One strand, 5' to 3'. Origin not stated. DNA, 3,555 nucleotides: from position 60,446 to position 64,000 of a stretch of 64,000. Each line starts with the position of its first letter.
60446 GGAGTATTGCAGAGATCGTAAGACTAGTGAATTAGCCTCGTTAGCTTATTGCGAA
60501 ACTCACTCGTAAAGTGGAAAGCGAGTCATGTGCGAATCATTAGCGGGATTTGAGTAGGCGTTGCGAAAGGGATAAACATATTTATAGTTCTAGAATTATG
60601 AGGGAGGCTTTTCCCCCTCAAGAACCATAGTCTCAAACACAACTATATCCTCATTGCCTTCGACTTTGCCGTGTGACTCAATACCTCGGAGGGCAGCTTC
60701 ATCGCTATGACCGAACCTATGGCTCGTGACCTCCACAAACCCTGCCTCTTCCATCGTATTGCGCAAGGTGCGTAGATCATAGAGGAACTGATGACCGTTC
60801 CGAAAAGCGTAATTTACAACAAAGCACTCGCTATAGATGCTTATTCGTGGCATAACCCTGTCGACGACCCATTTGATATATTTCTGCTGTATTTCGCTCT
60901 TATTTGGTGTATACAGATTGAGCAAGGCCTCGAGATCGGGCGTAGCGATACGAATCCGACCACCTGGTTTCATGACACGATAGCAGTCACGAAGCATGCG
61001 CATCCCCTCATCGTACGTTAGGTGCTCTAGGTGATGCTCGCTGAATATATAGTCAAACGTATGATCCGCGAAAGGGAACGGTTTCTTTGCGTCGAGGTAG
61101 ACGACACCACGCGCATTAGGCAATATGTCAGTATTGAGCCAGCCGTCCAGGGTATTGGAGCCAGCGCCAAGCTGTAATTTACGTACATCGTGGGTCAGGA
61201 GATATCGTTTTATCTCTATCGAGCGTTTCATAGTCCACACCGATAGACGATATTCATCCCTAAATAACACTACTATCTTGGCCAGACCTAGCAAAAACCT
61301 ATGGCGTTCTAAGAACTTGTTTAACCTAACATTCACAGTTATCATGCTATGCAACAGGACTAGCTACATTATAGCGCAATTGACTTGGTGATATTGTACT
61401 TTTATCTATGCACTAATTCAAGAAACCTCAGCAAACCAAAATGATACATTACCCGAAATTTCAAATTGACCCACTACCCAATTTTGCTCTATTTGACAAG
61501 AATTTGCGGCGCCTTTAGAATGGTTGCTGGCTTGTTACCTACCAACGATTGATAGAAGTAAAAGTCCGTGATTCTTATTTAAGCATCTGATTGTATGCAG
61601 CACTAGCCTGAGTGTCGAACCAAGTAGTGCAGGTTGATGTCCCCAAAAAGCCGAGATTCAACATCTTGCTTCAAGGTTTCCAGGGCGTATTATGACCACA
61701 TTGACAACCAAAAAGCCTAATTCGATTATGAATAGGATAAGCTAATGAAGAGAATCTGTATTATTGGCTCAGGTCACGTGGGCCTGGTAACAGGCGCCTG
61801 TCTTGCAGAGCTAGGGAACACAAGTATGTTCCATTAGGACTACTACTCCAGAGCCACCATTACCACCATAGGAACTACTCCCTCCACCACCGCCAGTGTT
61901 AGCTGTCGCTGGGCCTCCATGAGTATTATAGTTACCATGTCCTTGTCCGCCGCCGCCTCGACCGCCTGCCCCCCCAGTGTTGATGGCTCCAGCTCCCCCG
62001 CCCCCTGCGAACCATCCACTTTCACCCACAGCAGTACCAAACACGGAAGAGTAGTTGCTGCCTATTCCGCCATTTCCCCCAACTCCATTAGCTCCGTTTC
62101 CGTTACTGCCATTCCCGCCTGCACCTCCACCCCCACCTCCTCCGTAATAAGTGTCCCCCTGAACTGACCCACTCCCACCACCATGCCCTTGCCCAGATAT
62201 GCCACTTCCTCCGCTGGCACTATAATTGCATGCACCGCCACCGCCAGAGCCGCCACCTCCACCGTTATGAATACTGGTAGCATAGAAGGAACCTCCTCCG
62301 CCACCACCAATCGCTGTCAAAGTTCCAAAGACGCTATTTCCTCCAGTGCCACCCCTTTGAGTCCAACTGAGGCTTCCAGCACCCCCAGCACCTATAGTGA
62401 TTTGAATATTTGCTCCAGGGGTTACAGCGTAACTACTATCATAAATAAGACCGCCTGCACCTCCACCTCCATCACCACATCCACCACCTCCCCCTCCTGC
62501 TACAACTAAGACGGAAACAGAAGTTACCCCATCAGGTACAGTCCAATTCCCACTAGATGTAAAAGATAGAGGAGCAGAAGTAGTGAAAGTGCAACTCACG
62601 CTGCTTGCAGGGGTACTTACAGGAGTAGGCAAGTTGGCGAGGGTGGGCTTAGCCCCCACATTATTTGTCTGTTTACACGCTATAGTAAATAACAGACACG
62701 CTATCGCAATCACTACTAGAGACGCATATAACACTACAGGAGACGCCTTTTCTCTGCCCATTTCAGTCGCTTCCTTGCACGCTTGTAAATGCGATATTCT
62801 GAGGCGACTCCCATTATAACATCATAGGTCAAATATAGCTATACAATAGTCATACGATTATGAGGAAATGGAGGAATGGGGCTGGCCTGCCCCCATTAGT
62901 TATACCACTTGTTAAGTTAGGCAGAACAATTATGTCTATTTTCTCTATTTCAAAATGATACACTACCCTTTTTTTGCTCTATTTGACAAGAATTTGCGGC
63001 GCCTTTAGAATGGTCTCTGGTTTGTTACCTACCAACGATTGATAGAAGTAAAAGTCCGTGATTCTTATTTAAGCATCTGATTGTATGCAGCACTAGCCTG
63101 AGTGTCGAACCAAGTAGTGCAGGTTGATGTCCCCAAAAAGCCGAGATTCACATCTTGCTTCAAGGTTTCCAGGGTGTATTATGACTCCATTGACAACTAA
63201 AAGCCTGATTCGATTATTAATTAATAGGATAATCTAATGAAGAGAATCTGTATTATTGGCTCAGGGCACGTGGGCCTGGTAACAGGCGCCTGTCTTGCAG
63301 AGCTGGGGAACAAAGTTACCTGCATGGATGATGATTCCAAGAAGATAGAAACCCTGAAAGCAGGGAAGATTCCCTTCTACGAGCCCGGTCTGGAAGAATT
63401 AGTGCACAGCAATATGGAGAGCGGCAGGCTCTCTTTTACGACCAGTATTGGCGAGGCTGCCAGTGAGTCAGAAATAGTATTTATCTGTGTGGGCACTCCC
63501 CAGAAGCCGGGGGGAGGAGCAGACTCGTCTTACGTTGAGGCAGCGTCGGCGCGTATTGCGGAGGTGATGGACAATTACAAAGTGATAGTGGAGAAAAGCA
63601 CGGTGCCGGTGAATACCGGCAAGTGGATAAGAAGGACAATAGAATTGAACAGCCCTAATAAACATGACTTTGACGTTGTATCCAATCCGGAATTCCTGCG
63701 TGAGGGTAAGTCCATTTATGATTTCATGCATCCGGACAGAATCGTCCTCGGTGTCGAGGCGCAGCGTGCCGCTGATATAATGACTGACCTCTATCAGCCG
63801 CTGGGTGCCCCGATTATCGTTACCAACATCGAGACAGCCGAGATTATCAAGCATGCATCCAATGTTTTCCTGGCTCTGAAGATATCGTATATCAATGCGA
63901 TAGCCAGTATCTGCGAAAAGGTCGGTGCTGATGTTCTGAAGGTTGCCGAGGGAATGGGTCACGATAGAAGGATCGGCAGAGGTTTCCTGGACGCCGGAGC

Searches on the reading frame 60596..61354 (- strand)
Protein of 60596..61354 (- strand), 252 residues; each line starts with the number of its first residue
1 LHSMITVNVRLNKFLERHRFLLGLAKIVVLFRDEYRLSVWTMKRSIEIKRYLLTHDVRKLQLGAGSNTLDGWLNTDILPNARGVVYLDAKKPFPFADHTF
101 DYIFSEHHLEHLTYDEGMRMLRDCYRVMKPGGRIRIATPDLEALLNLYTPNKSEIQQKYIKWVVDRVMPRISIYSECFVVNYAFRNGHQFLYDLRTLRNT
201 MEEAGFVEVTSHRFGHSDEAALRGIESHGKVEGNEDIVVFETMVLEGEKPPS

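Call 11: search_protein_families(library=pfam, proteins=[window:60596-61354:-], max_evalue=0.01)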
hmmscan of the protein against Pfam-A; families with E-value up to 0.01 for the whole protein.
window:60596-61354:- (252 aa): 6 families
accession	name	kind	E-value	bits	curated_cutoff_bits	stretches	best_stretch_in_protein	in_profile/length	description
PF08241.18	Methyltransf_11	-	3.6e-09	37.6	21.2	1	86-134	48-93/95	Methyltransferase domain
PF13489.12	Methyltransf_23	-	2.8e-07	30.8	27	1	76-207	51-160/164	Methyltransferase domain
PF13649.12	Methyltransf_25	-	4.1e-07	31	27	1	88-132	54-97/97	Methyltransferase domain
PF01209.24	Ubie_methyltran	-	7.9e-07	29.1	20.1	1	91-215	108-222/233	ubiE/COQ5 methyltransferase family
PF08242.18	Methyltransf_12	-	0.00027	22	30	1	91-134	61-98/98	Methyltransferase domain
PF13847.12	Methyltransf_31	-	0.00039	20.5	27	1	88-153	62-127/145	Methyltransferase domain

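Call 79: search_protein_families(library=ncbifam, proteins=[window:60596-61354:-], max_evalue=0.001)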
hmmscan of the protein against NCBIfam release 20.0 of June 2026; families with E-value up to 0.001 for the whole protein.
window:60596-61354:- (252 aa): 10 families
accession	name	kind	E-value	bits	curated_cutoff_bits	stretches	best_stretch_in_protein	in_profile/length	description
NF001240.0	PRK00216.1-1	equivalog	3.1e-06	26.4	378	1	75-214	111-238/251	bifunctional demethylmenaquinone methyltransferase/2-methoxy-6-polyprenyl-1,4-benzoquinol methylase UbiE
NF001243.0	PRK00216.1-4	equivalog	1.3e-05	24.7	235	1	93-217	110-224/237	demethylmenaquinone methyltransferase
TIGR02752.1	MenG_heptapren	equivalog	2.6e-05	23.9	419.85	1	93-215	108-220/231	demethylmenaquinone methyltransferase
NF047649.1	MTase_UXPK_star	exception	3.7e-05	22.9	460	1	91-141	138-186/283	methyltransferase/UXPK-star double selenoprotein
TIGR01934.1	MenG_MenH_UbiE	subfamily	5e-05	22.7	158.35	1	92-212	99-209/223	ubiquinone/menaquinone biosynthesis methyltransferase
NF045667.1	MTase_DVU1556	equivalog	0.0002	20.9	155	1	87-137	73-120/213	DVU_1556 family methyltransferase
NF041537.1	ArsM_AhpD_UU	exception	0.0002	20.2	510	1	92-139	138-183/345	arsenite methyltransferase/AhpD domain selenoprotein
NF043040.1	corrin_prot_MT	hypoth_equivalog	0.00022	20.7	180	0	95-137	106-148/216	corrinoid protein-associated methyltransferase CpaM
NF045649.1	2X_seleno_MduS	exception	0.00053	19.1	380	1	88-132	98-143/338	methyltransferase domain-containing selenoprotein MduS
NF001241.0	PRK00216.1-2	equivalog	0.00086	19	327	0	92-140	105-151/231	demethylmenaquinone methyltransferase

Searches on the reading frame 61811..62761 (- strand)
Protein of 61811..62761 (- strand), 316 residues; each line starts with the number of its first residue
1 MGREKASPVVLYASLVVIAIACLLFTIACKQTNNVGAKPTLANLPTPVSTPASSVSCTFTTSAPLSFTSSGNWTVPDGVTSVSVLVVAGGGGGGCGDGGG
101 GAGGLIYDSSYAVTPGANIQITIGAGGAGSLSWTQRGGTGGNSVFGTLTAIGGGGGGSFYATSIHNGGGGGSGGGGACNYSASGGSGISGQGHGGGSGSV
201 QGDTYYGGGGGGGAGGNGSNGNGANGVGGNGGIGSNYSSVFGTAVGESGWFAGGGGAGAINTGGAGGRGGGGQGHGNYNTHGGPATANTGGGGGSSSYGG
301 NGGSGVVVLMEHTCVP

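Call 8: search_protein_families(library=pfam, proteins=[window:61811-62761:-], max_evalue=0.01)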
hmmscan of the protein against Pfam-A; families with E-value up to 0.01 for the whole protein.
window:61811-62761:- (316 aa): 1 family
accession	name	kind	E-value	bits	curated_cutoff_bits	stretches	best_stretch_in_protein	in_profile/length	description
PF21722.4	Gly_rich_2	-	6.2e-22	79.2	24.3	1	72-309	7-223/226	Glycine-rich domain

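Call 12: search_protein_families(library=ncbifam, proteins=[window:61811-62761:-], max_evalue=0.001)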
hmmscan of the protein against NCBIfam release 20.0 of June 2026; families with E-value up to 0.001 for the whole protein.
window:61811-62761:- (316 aa): 0 families

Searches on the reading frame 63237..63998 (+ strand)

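Call 50: search_protein_families(library=pfam, proteins=[window:63237-63998:+], max_evalue=0.001)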
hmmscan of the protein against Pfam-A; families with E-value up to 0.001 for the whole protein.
window:63237-63998:+ (254 aa): 6 families
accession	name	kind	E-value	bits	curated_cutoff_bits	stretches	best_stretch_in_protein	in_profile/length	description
PF03721.20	UDPG_MGDP_dh_N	-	1.1e-67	227.7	27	1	2-184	1-186/187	UDP-glucose/GDP-mannose dehydrogenase family, NAD binding domain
PF00984.24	UDPG_MGDP_dh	-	3.4e-18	66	25.4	1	199-254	1-56/94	UDP-glucose/GDP-mannose dehydrogenase family, central domain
PF02558.23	ApbA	-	3e-08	33.8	22.2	1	4-85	1-74/150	Ketopantoate reductase PanE/ApbA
PF03807.23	F420_oxidored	-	1.2e-05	26.3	21.6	0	3-86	1-68/94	NADP oxidoreductase coenzyme F420-dependent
PF01494.25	FAD_binding_3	-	0.00031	20.5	22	1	4-43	4-43/349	FAD binding domain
PF03446.21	NAD_binding_2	-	0.00072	20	21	0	3-130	1-102/161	NAD binding domain of 6-phosphogluconate dehydrogenase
